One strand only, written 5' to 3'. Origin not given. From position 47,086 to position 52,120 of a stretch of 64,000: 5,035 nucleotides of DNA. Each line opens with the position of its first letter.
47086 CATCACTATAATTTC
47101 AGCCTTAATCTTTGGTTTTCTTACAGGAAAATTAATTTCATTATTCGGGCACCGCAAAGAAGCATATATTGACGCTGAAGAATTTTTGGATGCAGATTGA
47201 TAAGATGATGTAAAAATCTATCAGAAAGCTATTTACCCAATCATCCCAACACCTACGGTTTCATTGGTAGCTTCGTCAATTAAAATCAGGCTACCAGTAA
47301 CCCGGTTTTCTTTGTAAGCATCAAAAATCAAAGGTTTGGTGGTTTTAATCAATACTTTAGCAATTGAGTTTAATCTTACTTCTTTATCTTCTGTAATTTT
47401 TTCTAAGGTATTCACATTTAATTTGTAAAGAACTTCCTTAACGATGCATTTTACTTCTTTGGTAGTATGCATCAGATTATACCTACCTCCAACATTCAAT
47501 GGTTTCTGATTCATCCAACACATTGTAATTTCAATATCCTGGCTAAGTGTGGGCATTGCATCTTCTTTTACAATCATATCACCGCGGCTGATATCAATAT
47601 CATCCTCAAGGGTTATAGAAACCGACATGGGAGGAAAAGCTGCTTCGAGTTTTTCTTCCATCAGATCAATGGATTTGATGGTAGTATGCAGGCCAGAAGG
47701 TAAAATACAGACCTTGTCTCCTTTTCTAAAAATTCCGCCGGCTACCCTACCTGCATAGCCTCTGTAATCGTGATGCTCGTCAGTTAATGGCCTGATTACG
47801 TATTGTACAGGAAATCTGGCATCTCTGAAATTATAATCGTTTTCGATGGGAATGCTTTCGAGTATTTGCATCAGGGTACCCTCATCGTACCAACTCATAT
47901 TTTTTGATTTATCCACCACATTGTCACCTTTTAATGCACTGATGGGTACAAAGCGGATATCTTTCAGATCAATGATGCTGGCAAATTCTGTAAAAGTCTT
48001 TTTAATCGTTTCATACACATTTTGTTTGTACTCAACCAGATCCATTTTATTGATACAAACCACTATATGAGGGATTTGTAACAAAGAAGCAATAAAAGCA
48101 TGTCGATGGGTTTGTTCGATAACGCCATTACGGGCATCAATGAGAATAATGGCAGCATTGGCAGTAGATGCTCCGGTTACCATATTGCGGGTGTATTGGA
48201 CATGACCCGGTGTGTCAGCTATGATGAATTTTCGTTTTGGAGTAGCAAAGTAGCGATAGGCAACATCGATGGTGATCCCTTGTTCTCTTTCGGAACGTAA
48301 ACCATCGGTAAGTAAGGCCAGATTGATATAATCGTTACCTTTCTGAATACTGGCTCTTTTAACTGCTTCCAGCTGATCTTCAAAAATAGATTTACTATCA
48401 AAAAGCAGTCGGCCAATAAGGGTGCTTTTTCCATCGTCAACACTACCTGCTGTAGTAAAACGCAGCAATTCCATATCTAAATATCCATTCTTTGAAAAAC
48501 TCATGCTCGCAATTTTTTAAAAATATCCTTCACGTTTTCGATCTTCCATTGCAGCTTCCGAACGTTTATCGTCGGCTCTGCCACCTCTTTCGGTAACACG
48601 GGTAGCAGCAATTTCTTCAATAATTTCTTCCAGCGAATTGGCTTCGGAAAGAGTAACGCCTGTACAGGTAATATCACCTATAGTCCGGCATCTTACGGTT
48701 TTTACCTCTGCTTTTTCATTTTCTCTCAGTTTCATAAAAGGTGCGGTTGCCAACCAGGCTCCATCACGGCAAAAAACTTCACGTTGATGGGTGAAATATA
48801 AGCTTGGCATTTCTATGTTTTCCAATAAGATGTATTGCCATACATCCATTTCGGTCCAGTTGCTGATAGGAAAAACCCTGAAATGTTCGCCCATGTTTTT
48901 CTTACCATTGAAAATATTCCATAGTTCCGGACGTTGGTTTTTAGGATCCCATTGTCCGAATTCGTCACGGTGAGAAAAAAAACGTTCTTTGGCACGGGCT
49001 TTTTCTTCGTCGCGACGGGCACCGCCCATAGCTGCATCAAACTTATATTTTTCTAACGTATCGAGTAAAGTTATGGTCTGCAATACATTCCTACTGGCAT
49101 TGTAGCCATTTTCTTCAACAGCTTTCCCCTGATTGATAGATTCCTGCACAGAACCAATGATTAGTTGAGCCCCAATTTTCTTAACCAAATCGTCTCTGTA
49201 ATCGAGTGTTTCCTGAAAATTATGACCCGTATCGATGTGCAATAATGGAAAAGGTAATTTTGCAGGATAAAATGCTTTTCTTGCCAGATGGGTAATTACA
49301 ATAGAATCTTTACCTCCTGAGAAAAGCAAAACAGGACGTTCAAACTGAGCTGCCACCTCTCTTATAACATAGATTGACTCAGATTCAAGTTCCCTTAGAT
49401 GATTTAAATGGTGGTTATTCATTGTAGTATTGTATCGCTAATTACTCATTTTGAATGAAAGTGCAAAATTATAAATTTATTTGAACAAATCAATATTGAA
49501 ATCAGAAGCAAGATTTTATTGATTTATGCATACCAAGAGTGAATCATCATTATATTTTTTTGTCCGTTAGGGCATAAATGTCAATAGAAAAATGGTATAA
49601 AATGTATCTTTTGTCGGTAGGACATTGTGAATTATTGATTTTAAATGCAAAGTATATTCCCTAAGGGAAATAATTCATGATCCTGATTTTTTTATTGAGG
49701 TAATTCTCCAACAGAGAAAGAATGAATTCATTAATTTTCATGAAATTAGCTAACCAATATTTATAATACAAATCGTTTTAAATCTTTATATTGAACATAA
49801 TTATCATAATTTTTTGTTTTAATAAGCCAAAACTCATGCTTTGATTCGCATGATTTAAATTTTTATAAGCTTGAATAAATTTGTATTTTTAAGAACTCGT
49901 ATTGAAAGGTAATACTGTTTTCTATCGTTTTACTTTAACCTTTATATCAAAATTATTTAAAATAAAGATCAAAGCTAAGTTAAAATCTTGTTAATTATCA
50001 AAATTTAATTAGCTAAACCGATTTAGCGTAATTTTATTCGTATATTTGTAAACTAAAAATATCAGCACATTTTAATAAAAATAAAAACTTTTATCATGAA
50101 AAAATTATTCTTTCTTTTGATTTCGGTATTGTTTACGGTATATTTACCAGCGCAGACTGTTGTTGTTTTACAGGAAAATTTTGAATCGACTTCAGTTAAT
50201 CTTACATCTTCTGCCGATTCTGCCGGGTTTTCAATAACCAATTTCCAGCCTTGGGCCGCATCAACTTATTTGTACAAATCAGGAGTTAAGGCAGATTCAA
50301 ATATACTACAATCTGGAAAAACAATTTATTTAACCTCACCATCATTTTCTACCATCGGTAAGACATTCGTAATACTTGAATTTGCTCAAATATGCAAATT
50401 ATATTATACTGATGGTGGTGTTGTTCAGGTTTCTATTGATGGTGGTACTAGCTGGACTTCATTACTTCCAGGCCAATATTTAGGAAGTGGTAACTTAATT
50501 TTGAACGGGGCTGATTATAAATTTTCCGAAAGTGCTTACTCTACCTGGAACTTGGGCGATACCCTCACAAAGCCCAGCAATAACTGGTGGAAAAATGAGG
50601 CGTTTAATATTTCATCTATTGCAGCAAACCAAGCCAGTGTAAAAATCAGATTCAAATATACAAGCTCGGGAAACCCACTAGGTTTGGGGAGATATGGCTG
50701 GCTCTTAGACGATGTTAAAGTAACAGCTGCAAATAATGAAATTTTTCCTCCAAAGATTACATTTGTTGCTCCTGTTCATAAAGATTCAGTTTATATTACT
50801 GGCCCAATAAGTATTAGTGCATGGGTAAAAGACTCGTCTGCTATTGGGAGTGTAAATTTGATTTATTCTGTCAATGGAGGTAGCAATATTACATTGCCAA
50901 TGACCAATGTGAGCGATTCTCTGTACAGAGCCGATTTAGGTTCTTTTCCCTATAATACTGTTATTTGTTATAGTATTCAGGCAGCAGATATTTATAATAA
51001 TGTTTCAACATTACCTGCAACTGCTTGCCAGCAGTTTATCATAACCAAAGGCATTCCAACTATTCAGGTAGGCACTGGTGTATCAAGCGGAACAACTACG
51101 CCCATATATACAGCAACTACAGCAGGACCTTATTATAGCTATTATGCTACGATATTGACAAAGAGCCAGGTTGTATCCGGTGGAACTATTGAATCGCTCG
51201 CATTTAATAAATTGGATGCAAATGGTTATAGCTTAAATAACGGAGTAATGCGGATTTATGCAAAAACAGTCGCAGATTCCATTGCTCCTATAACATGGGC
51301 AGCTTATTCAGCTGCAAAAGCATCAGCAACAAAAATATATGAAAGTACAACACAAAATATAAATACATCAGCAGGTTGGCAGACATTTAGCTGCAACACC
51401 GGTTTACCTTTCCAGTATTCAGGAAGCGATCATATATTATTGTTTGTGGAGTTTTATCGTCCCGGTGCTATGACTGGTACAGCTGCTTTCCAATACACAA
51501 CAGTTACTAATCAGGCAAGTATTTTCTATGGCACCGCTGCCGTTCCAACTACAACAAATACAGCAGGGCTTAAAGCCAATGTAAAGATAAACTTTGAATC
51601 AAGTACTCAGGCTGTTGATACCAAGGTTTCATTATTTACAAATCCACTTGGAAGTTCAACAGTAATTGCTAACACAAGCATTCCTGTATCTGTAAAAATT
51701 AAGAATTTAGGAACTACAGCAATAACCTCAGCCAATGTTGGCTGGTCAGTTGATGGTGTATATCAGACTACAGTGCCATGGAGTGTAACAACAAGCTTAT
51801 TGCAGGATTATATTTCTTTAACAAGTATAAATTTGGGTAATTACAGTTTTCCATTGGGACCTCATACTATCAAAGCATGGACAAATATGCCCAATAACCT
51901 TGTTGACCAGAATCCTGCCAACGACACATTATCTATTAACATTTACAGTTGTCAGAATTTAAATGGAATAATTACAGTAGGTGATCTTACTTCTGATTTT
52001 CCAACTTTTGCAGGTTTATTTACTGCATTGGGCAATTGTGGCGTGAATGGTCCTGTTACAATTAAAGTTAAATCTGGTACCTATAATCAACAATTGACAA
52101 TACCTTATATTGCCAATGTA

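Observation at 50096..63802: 13.7-kb single ORF encoding a 4568-aa T9SS-sorted beta-helix/CARDB mega-protein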

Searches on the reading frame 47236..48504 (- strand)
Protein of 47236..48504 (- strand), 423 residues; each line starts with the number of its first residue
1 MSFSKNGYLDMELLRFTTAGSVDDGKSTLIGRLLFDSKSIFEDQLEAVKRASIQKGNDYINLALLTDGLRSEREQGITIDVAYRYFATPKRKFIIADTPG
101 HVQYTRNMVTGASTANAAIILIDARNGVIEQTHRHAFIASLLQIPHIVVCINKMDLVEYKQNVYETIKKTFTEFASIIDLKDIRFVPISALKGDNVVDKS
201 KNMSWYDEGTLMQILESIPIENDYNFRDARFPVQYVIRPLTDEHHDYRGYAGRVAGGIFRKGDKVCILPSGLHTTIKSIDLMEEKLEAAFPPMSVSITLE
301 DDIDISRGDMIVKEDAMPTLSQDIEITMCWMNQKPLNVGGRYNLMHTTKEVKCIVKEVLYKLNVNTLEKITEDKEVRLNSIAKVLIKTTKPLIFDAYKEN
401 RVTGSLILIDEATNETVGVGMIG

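Call 37: search_protein_families(library=pfam, proteins=[window:47236-48504:-], max_evalue=0.001)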
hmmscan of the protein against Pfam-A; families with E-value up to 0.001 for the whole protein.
window:47236-48504:- (423 aa): 3 families
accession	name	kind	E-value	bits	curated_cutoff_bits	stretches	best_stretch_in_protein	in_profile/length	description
PF00009.33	GTP_EFTU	-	1.5e-44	152.3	26.5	1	13-210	3-177/188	Elongation factor Tu GTP binding domain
PF22594.2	GTP-eEF1A_C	-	4.3e-26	91.7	27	1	324-422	2-100/101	GTP-eEF1A C-terminal domain-like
PF01926.29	MMR_HSR1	-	3.8e-06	27.4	21.9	1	70-153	25-113/113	50S ribosome-binding GTPase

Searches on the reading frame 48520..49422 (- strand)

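Call 37: search_protein_families(library=pfam, proteins=[window:48520-49422:-], max_evalue=0.001)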
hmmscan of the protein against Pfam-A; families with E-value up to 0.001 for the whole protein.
window:48520-49422:- (301 aa): 1 family
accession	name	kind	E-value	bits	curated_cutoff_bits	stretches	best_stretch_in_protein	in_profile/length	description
PF01507.26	PAPS_reduct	-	9.9e-47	159.6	22.5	1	30-255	2-174/175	Phosphoadenosine phosphosulfate reductase domain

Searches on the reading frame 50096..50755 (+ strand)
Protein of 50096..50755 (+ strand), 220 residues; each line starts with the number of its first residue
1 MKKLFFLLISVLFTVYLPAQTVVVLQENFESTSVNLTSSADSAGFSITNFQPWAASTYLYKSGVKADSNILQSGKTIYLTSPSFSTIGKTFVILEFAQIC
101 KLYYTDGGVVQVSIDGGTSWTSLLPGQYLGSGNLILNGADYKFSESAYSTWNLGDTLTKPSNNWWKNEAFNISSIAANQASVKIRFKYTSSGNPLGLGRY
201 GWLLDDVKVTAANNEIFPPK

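Call 11: search_protein_families(library=pfam, proteins=[window:50096-50755:+], max_evalue=1)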
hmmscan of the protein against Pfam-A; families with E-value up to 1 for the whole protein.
window:50096-50755:+ (220 aa): 1 family
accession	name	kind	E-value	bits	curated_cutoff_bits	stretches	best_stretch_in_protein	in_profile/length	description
PF21471.3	Reelin_subrepeat-B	-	0.0017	18.6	27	1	83-209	31-126/127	Reelin subrepeat B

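Call 12: search_protein_families(library=ncbifam, proteins=[window:50096-50755:+], max_evalue=1)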
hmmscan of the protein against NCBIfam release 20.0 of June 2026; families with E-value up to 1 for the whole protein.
window:50096-50755:+ (220 aa): 3 families
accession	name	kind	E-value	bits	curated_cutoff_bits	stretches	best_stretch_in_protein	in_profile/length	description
NF038112.1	myxo_dep_M36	subfamily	5.9e-08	30.3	1500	1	27-218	989-1175/1604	myxosortase-dependent M36 family metallopeptidase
NF038111.1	rhom_dep_M36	equivalog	3.4e-05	21.5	1700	1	105-217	1068-1171/1315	rhombosortase-dependent M36 family metallopeptidase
NF052644.1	T9SS_DNase_Rie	equivalog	0.0058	16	260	1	1-85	1-87/251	T9SS-dependent surface endonuclease, AS87_RS02955 family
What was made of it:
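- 50156..50743 (+): JR1: MAM-like jelly roll (aa 21-216). Reelin_subrepeat-B sub-threshold and NF038112 region (calls 11, 12).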

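Call 68: search_protein_families(library=pfam, alignment_id=A6, max_evalue=0.01)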
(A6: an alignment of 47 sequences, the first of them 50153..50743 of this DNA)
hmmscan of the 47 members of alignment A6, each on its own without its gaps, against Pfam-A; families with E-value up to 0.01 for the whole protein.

A. member 1, window:50153-50743:+ (197 aa): 1 family
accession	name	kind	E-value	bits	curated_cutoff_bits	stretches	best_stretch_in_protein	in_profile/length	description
PF21471.3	Reelin_subrepeat-B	-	0.0012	19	27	1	60-190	27-126/127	Reelin subrepeat B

B. families by the number of members that match (of 47 scanned): 5 families
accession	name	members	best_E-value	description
PF21471.3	Reelin_subrepeat-B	18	1.5e-07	Reelin subrepeat B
PF20773.4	InhA-like_MAM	16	3.9e-12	Immune inhibitor A-like, MAM domain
PF00629.30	MAM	2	0.00032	MAM domain, meprin/A5/mu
PF03189.18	Otopetrin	1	0.0019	Otopetrin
PF13372.12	Alginate_exp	1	0.0035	Alginate export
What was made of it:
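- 50156..50743 (+): At family level, 16 of 47 copies hit InhA-like_MAM and 18 of 47 hit Reelin_subrepeat-B (call 68).
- On MAM domain (PF00629): At family level the domain matches InhA-like_MAM (16 of 47), Reelin_subrepeat-B (18 of 47) and MAM (2 of 47) (call 68).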

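Call 69: search_solved_structures(query=A6, max_evalue=0.1)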
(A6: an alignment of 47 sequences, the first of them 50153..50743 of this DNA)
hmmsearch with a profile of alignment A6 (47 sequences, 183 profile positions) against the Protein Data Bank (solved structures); distinct sequences matched with E-value up to 0.1: 3.
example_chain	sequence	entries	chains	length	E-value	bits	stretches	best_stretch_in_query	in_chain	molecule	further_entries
3a7q_A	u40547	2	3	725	2.2e-11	47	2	67-177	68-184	Reelin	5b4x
2e26_A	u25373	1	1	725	2.2e-11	46.9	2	67-177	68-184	Reelin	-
4yu5_A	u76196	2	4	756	8.5e-06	28.8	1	57-179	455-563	Immune inhibitor A, metalloprotease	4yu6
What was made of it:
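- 50156..50743 (+): The profile matches PDB Reelin at 2e-11 and InhA at 8.5e-6 (call 69).
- Checked: The 'MAM-like' call holds only at superfamily level (InhA-like MAM / Reelin subrepeat B), not for Pfam MAM itself in this protein (calls 11, 68, 69).
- JR belongs to the InhA-MAM / Reelin jelly-roll superfamily (calls 68, 69).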

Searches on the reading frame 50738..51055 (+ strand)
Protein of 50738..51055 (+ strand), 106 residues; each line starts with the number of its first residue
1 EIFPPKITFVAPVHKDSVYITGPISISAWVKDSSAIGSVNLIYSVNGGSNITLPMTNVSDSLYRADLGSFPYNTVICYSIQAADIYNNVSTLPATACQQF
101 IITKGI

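Call 11: search_protein_families(library=pfam, proteins=[window:50738-51055:+], max_evalue=1)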
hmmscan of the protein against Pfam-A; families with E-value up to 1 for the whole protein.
window:50738-51055:+ (106 aa): 2 families
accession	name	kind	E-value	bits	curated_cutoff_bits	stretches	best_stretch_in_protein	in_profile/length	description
PF17957.7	Big_7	-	2.2e-05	25.4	24.1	1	5-66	1-55/70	Bacterial Ig domain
PF22184.2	CBM_56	-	0.00029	21.4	27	1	23-80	8-64/75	Carbohydrate binding module family 56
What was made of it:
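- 50744..51043 (+): Big_7 Ig-like domain (aa 217-316). PF17957, E 2.2e-5, 25.4 bits against a cut-off of 24.1 (call 11).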

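Call 12: search_protein_families(library=ncbifam, proteins=[window:50738-51055:+], max_evalue=1)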
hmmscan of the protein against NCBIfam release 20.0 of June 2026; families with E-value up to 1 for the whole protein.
window:50738-51055:+ (106 aa): 1 family
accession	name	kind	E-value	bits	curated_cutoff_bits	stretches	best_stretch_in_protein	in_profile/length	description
NF000030.2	16S_rRNA_NpmA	exception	0.062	12.9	470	1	29-95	68-131/219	16S rRNA (adenine(1408)-N(1))-methyltransferase NpmA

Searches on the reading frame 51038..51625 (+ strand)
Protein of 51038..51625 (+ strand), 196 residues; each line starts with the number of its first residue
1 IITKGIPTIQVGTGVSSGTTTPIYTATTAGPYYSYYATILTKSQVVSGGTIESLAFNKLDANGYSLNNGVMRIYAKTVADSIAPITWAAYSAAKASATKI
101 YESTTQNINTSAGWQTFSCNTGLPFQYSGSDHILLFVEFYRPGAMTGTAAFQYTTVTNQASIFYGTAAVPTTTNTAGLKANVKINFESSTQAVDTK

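Call 11: search_protein_families(library=pfam, proteins=[window:51038-51625:+], max_evalue=1)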
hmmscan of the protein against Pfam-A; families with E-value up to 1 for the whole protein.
window:51038-51625:+ (196 aa): 0 families

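Call 12: search_protein_families(library=ncbifam, proteins=[window:51038-51625:+], max_evalue=1)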
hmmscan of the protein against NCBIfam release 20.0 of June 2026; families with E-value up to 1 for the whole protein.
window:51038-51625:+ (196 aa): 0 families
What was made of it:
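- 51044..51613 (+): X1: jelly-roll domain of an uncatalogued family (aa 317-506). No Pfam or NCBIfam hit (calls 11, 12).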

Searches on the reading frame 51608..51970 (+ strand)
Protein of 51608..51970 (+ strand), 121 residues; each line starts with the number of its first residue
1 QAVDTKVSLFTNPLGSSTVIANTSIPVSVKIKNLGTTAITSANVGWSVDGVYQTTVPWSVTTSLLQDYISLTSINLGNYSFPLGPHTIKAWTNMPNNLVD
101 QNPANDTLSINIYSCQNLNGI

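Call 11: search_protein_families(library=pfam, proteins=[window:51608-51970:+], max_evalue=1)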
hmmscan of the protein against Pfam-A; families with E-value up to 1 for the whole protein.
window:51608-51970:+ (121 aa): 2 families
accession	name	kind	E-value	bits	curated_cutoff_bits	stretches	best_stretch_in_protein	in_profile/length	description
PF07705.17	CARDB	-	0.00015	22.4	22.7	1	13-106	9-97/101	CARDB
PF00553.25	CBM_2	-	0.0037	18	24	1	25-75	15-65/101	Cellulose binding domain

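Call 12: search_protein_families(library=ncbifam, proteins=[window:51608-51970:+], max_evalue=1)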
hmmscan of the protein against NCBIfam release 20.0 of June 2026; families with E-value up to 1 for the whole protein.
window:51608-51970:+ (121 aa): 1 family
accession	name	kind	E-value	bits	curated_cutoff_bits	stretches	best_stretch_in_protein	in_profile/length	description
NF052591.1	ArlG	equivalog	0.0042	17.1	110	1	2-62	47-108/148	archaellum stator protein ArlG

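Call 70: search_protein_families(library=pfam, proteins=[window:51614-51946:+], max_evalue=0.1)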
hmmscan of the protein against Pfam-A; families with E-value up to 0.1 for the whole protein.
window:51614-51946:+ (111 aa): 2 families
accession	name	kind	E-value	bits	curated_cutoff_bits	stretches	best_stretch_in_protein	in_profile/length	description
PF07705.17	CARDB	-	0.00012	22.7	22.7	1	11-104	9-97/101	CARDB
PF00553.25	CBM_2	-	0.0027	18.4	24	1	23-73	15-65/101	Cellulose binding domain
